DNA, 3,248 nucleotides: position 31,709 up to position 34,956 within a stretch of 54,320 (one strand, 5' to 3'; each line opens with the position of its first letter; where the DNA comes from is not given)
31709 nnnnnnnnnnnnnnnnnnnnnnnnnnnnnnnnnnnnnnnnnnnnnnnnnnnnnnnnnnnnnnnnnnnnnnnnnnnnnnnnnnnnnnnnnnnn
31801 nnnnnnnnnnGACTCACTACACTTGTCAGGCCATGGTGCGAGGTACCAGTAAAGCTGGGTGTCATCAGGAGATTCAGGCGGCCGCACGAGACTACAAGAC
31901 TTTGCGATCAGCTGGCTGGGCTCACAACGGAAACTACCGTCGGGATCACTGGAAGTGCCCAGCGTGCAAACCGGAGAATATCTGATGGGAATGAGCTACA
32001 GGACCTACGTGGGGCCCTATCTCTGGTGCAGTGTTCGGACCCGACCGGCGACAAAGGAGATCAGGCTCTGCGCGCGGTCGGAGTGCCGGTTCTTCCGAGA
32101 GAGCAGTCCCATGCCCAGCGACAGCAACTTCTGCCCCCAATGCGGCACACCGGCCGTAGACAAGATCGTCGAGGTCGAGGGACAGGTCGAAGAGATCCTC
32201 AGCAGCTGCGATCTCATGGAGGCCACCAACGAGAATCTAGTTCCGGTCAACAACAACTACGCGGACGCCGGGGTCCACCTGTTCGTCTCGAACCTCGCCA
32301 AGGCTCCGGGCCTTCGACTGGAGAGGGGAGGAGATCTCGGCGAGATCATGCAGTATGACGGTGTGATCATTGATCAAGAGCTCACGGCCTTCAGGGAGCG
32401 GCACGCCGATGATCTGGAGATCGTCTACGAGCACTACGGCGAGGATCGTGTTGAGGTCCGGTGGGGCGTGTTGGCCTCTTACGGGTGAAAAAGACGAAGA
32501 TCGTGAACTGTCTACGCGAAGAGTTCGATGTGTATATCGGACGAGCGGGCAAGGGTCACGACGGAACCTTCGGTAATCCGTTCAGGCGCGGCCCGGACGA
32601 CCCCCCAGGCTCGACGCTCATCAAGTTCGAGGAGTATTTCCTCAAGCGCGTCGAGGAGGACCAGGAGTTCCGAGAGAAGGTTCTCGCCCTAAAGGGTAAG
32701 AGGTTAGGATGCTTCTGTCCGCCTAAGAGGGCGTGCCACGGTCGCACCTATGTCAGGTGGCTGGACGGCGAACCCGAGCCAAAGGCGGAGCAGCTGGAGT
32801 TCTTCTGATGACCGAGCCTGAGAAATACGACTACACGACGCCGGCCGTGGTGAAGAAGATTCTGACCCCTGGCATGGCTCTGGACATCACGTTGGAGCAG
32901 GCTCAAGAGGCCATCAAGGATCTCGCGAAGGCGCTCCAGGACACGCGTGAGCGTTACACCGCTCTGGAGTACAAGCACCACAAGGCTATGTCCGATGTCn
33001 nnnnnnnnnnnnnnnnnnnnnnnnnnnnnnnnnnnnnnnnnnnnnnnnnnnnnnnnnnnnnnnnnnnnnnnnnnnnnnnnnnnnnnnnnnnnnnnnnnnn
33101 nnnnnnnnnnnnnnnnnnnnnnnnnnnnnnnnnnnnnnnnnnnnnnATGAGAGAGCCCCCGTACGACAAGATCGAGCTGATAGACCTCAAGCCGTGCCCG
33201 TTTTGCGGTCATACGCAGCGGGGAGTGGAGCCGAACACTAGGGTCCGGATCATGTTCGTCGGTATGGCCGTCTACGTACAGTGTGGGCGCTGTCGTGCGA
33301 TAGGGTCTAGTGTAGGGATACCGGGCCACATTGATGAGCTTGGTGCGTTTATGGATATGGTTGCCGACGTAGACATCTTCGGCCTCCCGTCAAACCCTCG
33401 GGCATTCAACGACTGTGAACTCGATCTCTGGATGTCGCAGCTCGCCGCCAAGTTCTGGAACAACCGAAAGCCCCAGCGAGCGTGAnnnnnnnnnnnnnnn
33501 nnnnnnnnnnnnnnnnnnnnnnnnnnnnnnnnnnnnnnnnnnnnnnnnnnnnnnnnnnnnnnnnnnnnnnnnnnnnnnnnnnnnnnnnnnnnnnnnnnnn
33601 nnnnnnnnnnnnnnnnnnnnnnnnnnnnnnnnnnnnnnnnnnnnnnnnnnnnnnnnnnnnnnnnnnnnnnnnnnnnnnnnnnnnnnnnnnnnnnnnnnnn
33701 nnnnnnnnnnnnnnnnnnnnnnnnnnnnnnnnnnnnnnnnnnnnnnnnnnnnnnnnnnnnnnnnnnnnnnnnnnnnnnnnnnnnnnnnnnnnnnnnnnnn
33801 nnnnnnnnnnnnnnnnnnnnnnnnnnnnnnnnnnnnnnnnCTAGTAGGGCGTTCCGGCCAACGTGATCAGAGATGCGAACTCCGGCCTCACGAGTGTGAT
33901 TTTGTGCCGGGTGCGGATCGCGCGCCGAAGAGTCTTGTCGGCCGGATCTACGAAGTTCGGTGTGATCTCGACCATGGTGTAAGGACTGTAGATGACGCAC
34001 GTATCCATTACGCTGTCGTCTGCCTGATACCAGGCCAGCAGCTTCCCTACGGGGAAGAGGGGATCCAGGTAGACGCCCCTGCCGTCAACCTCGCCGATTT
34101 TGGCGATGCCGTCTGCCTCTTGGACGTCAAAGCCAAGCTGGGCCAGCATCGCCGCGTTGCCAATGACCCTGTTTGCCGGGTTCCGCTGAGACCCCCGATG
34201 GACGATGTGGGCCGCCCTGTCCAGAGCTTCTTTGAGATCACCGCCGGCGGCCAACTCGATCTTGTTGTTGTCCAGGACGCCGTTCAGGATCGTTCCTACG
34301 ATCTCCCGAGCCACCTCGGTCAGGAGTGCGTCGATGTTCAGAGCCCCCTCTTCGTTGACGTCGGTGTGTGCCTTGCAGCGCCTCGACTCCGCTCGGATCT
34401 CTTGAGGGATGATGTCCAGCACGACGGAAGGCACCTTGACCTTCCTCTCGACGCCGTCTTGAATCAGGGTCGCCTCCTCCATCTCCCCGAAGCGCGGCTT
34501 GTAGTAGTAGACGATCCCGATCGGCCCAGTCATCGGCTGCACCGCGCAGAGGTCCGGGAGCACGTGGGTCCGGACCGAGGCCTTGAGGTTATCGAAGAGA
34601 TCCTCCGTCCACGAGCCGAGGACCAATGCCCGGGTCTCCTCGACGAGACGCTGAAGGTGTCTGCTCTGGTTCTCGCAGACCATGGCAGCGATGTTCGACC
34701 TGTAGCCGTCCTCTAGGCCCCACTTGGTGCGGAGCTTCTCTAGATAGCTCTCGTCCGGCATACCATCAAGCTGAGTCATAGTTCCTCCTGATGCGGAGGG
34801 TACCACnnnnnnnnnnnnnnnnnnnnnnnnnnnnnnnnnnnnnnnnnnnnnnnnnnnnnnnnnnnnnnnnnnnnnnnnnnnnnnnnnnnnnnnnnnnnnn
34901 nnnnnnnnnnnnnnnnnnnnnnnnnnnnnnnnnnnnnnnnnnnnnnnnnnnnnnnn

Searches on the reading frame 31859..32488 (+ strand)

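Call 43: search_protein_families(library=pfam, proteins=[window:31859-32488:+], max_evalue=0.01)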
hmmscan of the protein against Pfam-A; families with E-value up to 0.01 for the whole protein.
window:31859-32488:+ (209 aa): 1 family
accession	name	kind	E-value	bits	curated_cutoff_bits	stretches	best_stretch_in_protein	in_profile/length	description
PF13240.11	Zn_Ribbon_1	-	0.0016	18.6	25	1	84-98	8-22/23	zinc-ribbon domain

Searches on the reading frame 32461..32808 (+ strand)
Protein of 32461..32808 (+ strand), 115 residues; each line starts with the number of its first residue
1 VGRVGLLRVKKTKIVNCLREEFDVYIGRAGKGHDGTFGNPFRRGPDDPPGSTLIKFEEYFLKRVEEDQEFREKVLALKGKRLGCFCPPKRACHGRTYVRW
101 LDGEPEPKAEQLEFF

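Call 7: search_protein_families(library=pfam, proteins=[window:32461-32808:+], max_evalue=0.01)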
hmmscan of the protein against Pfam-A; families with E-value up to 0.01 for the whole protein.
window:32461-32808:+ (115 aa): 1 family
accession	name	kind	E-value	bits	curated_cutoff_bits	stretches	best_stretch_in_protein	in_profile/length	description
PF14216.11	DUF4326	-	8.1e-17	62.1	25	1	14-95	3-78/82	Domain of unknown function (DUF4326)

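Call 35: search_protein_families(library=phrogs, proteins=[window:32461-32808:+], max_evalue=0.001)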
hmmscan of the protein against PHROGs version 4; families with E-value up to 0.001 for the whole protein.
window:32461-32808:+ (115 aa): 2 families
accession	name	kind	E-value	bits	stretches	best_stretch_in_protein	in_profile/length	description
phrog_464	-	unknown function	6.4e-25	89.4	1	10-110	190-294/322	unknown function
phrog_24867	-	DNA, RNA and nucleotide metabolism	4.1e-08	34.3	1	23-99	89-165/187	ribonucleotide reductase NrdA-like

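Call 36: search_protein_families(library=ncbifam, proteins=[window:32461-32808:+], max_evalue=0.001)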
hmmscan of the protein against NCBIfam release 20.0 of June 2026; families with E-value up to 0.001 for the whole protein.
window:32461-32808:+ (115 aa): 0 families

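Call 65: search_protein_families(library=padloc, proteins=[window:32461-32808:+], max_evalue=0.01)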
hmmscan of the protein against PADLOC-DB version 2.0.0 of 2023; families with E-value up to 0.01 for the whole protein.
window:32461-32808:+ (115 aa): 0 families

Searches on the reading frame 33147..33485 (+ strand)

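Call 7: search_protein_families(library=pfam, proteins=[window:33147-33485:+], max_evalue=0.01)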
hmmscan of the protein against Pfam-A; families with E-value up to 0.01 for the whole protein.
window:33147-33485:+ (112 aa): 1 family
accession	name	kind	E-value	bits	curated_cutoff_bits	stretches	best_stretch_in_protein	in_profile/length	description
PF14354.12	Lar_restr_allev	-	1.2e-06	29.1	28.6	1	12-53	1-34/58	Restriction alleviation protein Lar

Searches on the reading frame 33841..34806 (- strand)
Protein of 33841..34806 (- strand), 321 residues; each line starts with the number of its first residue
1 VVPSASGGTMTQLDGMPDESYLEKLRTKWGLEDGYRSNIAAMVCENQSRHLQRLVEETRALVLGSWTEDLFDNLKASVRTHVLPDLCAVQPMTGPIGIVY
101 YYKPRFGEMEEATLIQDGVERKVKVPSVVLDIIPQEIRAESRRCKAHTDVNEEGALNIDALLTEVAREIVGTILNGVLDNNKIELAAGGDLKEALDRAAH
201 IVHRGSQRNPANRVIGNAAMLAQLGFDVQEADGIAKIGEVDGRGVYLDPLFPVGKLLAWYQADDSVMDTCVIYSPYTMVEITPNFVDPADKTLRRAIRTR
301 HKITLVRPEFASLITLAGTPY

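Call 8: search_protein_families(library=pfam, proteins=[window:33841-34806:-], max_evalue=0.01)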
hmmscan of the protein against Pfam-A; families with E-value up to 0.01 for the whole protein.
window:33841-34806:- (321 aa): 1 family
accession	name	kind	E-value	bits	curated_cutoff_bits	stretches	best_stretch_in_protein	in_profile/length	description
PF07068.17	Gp23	-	1.4e-10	41.6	24.4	2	196-302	229-347/376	Major capsid protein Gp23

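Call 90: search_dna_similar(query=window:33841-34806:-, collection=phages, mode=protein, max_rows=12, max_evalue=0.001)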
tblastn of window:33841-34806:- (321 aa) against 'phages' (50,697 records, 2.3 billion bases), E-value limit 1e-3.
Records with a match: 10; places in all: 10; records where one place covers at least 80% of the query: 0.
Best place of each record, by identity: <60% 10.
By first word of the organism name: Flavobacterium 4; uncultured 2; Rhodothermus 1; Microcystis 1; Pseudoalteromonas 1; Synechococcus 1.
By host as written in the record: Flavobacterium sp. LMO8 4; - 2; Rhodothermus marinus 1; Microcystis elabens 1; Pseudoalteromonas shioyasakiensis 1; Synechococcus sp. WH 7803 1.
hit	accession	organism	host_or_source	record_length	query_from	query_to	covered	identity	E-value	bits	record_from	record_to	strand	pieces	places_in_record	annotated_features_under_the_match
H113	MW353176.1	Flavobacterium phage vB_FspM_immuto_3-5A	Flavobacterium sp. LMO8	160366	88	310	69%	23.8%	3e-9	64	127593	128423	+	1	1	major capsid protein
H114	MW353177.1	Flavobacterium phage vB_FspM_immuto_13-6C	Flavobacterium sp. LMO8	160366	88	310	69%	23.8%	3e-9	64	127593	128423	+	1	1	major capsid protein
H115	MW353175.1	Flavobacterium phage vB_FspM_immuto_2-6A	Flavobacterium sp. LMO8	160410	88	310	69%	23.8%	3e-9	64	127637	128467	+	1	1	major capsid protein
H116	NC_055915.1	Flavobacterium phage vB_FspM_immuto_2-6A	Flavobacterium sp. LMO8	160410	88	310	69%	23.8%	3e-9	64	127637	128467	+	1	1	major capsid protein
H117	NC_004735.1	Rhodothermus phage RM378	Rhodothermus marinus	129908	108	314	64%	25.7%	5e-5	51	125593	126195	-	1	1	similar to major head protein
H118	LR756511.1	uncultured phage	metagenomic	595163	125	307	57%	27.4%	2e-8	62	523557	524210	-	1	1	record has no annotation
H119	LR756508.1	uncultured phage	metagenomic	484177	101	316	67%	21.6%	8e-8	60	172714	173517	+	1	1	record has no annotation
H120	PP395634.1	Microcystis phage Mel-JY01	Microcystis elabens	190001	119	316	62%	23.0%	5e-8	60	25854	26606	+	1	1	capsid protein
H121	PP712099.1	Pseudoalteromonas phage vB_Psh_XG4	Pseudoalteromonas shioyasakiensis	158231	19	134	36%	24.0%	4e-4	48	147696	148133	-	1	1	record has no annotation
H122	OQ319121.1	Synechococcus phage S-BM3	Synechococcus sp. WH 7803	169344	23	106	26%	27.5%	5e-4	48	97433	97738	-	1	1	precursor of major head subunit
